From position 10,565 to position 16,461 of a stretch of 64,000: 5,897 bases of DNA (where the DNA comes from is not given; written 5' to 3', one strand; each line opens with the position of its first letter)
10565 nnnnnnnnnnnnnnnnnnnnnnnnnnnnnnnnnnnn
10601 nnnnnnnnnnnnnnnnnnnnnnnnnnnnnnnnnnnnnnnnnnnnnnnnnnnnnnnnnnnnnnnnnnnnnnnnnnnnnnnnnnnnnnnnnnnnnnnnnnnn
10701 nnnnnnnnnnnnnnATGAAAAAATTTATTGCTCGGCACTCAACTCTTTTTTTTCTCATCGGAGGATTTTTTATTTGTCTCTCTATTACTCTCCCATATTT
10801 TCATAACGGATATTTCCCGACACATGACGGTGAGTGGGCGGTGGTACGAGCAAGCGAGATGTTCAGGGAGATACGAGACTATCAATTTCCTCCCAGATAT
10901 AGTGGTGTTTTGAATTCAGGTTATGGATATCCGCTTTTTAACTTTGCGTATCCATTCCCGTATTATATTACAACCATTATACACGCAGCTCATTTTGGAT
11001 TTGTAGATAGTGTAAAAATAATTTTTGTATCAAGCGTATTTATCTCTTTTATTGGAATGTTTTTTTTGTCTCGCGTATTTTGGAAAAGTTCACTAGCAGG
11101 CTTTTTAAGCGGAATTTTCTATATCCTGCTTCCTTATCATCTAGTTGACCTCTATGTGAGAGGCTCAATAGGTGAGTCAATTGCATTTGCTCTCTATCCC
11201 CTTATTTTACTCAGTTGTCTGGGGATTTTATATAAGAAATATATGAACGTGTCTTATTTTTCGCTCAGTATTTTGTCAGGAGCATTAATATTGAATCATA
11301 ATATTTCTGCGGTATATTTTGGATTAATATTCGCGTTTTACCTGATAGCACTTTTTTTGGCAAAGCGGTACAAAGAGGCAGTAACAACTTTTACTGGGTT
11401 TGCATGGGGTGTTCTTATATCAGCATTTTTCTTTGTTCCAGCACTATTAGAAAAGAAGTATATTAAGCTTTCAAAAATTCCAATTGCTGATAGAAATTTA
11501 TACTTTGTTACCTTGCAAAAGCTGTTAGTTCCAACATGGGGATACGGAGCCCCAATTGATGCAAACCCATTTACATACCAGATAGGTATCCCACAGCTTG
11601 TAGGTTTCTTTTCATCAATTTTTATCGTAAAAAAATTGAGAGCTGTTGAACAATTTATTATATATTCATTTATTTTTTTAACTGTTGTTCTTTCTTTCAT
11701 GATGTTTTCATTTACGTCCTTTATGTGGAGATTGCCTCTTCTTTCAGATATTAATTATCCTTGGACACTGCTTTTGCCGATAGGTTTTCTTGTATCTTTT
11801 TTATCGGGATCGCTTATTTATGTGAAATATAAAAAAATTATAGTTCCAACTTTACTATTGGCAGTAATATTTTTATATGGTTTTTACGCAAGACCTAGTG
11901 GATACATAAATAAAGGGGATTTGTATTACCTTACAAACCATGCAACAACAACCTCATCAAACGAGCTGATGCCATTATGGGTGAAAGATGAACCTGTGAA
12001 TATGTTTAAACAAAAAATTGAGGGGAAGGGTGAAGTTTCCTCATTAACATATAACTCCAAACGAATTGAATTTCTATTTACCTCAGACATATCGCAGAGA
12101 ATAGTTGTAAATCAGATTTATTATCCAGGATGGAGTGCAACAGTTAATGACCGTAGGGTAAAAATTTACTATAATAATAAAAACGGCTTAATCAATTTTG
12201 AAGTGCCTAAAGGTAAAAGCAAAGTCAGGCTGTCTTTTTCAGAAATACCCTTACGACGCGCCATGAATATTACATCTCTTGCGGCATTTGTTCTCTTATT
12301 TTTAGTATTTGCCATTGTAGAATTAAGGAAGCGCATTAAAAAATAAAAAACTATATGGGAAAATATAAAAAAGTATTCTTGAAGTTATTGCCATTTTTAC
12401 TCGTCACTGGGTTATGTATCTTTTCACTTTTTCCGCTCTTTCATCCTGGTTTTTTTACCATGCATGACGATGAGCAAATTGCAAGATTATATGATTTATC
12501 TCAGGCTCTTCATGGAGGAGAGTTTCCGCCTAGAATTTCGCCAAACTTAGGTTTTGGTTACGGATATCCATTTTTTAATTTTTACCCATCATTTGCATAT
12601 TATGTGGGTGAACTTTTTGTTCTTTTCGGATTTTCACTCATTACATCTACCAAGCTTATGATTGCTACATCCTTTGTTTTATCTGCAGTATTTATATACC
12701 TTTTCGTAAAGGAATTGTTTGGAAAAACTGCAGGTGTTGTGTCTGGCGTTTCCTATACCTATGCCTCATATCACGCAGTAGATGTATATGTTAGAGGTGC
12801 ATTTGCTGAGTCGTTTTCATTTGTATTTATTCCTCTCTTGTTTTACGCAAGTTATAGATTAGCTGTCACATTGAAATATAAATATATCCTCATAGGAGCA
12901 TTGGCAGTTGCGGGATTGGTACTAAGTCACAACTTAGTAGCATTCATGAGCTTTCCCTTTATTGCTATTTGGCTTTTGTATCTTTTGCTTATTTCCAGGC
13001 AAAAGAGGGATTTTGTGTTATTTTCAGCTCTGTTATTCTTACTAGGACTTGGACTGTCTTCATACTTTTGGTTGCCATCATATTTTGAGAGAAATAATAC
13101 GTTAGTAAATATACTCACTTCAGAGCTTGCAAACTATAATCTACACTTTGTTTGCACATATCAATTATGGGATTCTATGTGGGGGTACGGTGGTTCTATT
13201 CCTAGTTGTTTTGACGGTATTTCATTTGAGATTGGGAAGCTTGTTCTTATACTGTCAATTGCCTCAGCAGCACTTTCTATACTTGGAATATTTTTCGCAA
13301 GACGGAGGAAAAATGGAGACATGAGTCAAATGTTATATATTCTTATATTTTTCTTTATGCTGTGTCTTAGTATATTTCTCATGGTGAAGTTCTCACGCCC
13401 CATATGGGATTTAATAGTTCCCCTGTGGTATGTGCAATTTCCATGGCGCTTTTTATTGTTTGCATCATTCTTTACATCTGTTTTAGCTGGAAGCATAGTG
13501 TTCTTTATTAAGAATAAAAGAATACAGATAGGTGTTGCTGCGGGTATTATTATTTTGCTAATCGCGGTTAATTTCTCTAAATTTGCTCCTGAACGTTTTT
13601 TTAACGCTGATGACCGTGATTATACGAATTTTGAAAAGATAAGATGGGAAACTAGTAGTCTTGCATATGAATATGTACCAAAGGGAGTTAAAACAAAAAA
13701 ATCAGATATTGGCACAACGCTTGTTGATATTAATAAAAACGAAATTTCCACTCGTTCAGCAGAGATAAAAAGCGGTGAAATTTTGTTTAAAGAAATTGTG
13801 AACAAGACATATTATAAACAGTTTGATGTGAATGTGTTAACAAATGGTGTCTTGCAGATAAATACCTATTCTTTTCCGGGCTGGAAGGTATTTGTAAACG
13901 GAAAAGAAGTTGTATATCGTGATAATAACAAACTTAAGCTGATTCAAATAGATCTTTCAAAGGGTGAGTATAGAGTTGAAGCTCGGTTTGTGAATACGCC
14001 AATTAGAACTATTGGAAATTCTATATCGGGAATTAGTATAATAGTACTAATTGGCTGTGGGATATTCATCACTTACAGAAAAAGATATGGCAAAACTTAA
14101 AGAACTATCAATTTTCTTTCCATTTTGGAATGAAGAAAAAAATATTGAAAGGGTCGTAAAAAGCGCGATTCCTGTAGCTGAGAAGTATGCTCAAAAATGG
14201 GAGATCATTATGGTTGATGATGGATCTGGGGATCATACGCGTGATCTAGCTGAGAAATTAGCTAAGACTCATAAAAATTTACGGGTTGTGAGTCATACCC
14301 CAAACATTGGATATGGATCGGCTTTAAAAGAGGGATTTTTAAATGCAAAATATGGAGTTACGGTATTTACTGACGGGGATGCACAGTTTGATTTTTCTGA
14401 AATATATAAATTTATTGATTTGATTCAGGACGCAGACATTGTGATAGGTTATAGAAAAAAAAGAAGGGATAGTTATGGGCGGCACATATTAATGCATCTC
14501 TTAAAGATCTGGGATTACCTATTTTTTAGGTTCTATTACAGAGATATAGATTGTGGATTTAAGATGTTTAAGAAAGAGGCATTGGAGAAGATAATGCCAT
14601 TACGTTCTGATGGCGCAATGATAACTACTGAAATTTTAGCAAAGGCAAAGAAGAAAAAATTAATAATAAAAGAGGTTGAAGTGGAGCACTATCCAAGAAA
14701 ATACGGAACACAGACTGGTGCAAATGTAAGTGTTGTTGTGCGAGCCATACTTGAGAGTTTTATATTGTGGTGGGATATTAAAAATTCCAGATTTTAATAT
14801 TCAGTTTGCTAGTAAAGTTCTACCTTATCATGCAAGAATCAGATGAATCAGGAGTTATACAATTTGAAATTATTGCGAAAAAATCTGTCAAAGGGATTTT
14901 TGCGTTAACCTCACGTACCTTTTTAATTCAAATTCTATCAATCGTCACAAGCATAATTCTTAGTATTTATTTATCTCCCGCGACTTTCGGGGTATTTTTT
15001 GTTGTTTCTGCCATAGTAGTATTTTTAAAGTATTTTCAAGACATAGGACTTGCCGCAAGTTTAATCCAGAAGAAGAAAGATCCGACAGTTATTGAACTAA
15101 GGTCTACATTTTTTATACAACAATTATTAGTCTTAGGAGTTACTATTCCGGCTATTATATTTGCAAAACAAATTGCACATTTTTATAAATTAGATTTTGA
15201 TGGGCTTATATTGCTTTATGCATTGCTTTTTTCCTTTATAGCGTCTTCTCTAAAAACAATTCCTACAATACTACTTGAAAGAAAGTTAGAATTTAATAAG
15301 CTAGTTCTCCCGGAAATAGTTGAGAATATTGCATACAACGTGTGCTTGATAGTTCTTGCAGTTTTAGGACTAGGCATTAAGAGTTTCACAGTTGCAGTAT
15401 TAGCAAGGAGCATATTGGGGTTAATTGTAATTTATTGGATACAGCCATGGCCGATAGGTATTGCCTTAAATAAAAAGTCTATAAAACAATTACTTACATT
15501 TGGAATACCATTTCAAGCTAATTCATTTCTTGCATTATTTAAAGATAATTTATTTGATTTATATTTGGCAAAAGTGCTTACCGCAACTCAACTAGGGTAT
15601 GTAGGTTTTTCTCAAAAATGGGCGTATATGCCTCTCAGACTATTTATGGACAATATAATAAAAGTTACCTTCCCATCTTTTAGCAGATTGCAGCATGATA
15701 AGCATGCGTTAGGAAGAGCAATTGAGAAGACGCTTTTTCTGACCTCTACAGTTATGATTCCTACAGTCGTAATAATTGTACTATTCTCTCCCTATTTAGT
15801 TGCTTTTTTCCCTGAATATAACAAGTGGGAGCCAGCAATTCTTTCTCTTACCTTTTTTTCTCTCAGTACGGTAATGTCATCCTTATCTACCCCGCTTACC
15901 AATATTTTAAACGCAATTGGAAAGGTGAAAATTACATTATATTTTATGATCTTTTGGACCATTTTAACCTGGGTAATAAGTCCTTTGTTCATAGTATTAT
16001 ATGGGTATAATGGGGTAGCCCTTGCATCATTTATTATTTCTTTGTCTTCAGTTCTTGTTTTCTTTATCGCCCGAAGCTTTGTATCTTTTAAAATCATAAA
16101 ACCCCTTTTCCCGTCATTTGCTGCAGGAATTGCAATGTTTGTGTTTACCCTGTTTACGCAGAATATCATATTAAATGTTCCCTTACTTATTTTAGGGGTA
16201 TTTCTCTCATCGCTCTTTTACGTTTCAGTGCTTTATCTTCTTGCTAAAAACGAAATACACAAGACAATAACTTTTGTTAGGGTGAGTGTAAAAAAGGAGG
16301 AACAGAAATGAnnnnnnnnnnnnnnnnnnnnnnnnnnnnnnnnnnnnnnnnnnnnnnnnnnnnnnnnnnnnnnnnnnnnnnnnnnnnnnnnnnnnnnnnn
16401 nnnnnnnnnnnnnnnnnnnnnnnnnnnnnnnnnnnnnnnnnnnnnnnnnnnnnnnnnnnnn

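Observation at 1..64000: A 64-kb co-directional super-locus of ~24 GT-C membrane glycosyltransferases from at least 8 families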

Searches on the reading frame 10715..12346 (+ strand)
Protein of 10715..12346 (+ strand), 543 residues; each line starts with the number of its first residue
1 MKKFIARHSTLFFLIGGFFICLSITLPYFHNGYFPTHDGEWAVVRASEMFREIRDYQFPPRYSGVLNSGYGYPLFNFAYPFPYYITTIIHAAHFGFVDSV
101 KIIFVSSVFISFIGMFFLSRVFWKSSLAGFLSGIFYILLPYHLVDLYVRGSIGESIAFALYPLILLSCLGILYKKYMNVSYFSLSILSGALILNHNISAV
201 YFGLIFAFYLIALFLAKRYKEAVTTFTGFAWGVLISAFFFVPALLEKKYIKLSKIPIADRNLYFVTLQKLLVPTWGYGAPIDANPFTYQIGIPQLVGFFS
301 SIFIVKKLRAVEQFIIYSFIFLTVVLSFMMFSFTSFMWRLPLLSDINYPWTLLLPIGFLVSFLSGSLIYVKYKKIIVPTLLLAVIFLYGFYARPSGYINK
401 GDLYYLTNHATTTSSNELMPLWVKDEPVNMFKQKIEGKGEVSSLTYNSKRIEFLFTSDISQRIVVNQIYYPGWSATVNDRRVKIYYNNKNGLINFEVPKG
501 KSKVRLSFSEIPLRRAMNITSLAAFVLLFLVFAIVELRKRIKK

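Call 5: search_protein_families(library=pfam, max_evalue=0.01, proteins=[window:10715-12346:+])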
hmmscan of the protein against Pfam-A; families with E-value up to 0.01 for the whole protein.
window:10715-12346:+ (543 aa): 1 family
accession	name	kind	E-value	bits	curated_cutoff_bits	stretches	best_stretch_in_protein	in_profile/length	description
PF10131.15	PTPS_related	-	1.2e-11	44.3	26.4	1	79-386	5-298/621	6-pyruvoyl-tetrahydropterin synthase related domain; membrane protein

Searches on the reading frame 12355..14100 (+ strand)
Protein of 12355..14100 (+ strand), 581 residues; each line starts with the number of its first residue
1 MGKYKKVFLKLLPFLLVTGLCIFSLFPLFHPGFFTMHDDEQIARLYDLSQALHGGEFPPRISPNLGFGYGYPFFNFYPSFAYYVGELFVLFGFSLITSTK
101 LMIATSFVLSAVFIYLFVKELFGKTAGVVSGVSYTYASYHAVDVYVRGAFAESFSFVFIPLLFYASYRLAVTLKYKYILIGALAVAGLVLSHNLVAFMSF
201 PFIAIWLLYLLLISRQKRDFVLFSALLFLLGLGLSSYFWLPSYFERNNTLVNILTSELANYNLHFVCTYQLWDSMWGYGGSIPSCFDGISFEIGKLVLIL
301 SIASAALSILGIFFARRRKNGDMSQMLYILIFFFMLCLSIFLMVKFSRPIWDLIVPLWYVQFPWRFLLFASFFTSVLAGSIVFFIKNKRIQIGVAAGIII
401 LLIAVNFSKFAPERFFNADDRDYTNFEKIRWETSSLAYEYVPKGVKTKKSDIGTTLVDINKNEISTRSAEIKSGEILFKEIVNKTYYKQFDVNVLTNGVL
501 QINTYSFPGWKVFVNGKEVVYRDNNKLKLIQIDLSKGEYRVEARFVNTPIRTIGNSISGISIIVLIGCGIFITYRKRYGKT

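Call 5: search_protein_families(library=pfam, max_evalue=0.01, proteins=[window:12355-14100:+])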
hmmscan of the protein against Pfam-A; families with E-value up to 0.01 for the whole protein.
window:12355-14100:+ (581 aa): 2 families
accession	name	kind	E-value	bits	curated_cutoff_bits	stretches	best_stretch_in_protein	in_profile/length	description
PF10131.15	PTPS_related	-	1.3e-05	24.3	26.4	1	74-414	1-311/621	6-pyruvoyl-tetrahydropterin synthase related domain; membrane protein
PF13231.12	PMT_2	-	0.0019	18.8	26.1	1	80-218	6-136/160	Dolichyl-phosphate-mannose-protein mannosyltransferase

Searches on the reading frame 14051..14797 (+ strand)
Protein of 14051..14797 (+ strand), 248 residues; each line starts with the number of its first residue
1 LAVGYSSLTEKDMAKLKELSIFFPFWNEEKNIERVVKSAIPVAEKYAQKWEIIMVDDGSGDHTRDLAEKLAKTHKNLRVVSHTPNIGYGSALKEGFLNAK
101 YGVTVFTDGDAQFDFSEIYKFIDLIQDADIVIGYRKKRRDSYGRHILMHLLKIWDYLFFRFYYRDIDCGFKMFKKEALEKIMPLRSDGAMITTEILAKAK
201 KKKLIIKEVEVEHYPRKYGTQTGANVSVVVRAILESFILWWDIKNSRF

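Call 5: search_protein_families(library=pfam, max_evalue=0.01, proteins=[window:14051-14797:+])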
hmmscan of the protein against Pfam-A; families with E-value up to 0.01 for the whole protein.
window:14051-14797:+ (248 aa): 3 families
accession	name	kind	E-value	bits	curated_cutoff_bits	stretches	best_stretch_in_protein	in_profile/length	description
PF00535.33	Glycos_transf_2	-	1.2e-25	90.8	23.3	1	20-180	1-166/168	Glycosyl transferase family 2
PF13641.12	Glyco_tranf_2_3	-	1.1e-06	29.3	27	1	19-197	3-172/230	Glycosyltransferase like family 2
PF10111.15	Glyco_tranf_2_2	-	0.00026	21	27.3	1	21-127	2-108/276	Glycosyltransferase like family 2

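Call 29: search_protein_families(library=ncbifam, max_evalue=0.00001, proteins=[window:14051-14797:+])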
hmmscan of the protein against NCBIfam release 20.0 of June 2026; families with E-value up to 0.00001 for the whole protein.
window:14051-14797:+ (248 aa): 13 families
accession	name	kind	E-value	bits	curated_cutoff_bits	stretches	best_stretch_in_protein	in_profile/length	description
TIGR03937.1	PgaC_IcaA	equivalog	5.6e-18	65.1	422.3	1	9-122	37-147/407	poly-beta-1,6-N-acetyl-D-glucosamine synthase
NF047588.1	GlcsyltransPgfSStrep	equivalog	1.3e-17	64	500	1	19-185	3-171/308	glycosyltransferase PgfS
NF007986.1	PRK10714.1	equivalog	1.7e-17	63.4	529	1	14-221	3-208/316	undecaprenyl-phosphate 4-deoxy-4-formamido-L-arabinose transferase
TIGR04182.1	glyco_TIGR04182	equivalog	1.4e-16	60.7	325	1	19-223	2-200/293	S-layer glycoprotein N-glycosyltransferase AglJ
NF058614.1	PPMAGASynPpgS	equivalog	2e-12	47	370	1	21-227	4-210/226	polyprenyl-phospho-N-acetylgalactosaminyl synthase PpgS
NF047683.1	TeichurnBiosyTuaG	equivalog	5.6e-12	45.8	400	1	17-131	6-117/252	teichuronic acid biosynthesis protein TuaG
NF041391.1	DPhHxTase_Halo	equivalog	1e-11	44.3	375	1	26-218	4-188/213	dolichyl-phosphate hexose transferase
NF007482.0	PRK10073.1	equivalog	1.9e-11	43.5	423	1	14-126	3-111/334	glycosyltransferase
NF010496.0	PRK13915.1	equivalog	4.5e-09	35.8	262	1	15-112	29-128/307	glucosyl-3-phosphoglycerate synthase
TIGR03965.1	mycofact_glyco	equivalog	1e-08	34.5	280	1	15-111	72-165/467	mycofactocin biosynthesis glycosyltransferase MftF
NF041875.1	EPS_EpsD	equivalog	1.9e-08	34.1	370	1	19-114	1-93/325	exopolysaccharide biosynthesis glycosyltransferase EpsD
TIGR04283.1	glyco_like_mftF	equivalog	2e-08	34.1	182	1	19-137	1-110/221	TIGR04283 family arsenosugar biosynthesis glycosyltransferase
TIGR03469.1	HpnB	hypoth_equivalog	4.3e-07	29.3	379.25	1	17-129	44-164/386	hopene-associated glycosyltransferase HpnB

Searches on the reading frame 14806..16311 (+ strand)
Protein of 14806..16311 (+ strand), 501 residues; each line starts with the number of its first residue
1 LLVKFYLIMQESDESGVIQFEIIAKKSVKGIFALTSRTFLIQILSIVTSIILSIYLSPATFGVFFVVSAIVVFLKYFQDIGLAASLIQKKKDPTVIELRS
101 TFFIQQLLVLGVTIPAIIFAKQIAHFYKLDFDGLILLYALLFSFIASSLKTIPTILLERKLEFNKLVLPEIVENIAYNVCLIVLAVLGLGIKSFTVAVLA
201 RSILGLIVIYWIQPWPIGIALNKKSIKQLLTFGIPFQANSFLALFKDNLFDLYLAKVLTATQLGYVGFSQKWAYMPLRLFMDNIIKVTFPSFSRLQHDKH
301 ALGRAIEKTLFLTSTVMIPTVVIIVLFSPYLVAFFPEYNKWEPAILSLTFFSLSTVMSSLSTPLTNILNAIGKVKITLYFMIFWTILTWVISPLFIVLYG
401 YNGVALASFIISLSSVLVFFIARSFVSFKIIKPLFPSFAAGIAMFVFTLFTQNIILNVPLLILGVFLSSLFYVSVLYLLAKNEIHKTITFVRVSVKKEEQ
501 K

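Call 6: search_protein_families(library=pfam, max_evalue=0.01, proteins=[window:14806-16311:+])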
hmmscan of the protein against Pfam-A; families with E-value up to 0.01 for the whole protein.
window:14806-16311:+ (501 aa): 4 families
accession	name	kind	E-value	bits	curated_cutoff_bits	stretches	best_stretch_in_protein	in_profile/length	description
PF13440.11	Polysacc_synt_3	-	4.5e-46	157.9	23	1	55-335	5-283/293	Polysaccharide biosynthesis protein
PF01943.22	Polysacc_synt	-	5.4e-22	78.9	28.2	1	28-296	2-274/274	Polysaccharide biosynthesis protein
PF01554.23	MatE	-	3.9e-08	33.6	24.9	1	297-393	63-160/161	MatE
PF03023.19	MurJ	-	7.8e-06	25.2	27.4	1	99-458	57-428/451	Lipid II flippase MurJ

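Call 68: search_protein_families(library=ncbifam, max_evalue=1e-8, proteins=[window:14806-16311:+])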
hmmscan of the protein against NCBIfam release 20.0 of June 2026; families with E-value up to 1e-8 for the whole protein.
window:14806-16311:+ (501 aa): 3 families
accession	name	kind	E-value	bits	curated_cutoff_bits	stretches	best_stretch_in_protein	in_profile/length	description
NF007773.0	PRK10459.1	equivalog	4.1e-37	128.3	273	1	37-490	17-479/492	MOP flippase family protein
NF058658.1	Oglyco_Wzx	exception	1.9e-24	86.5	720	1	24-491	7-475/478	O-glycosylation flippase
NF047674.1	TeichurnBiosyTuaB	equivalog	1.1e-22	80.7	580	1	23-477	4-467/469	teichuronic acid biosynthesis protein TuaB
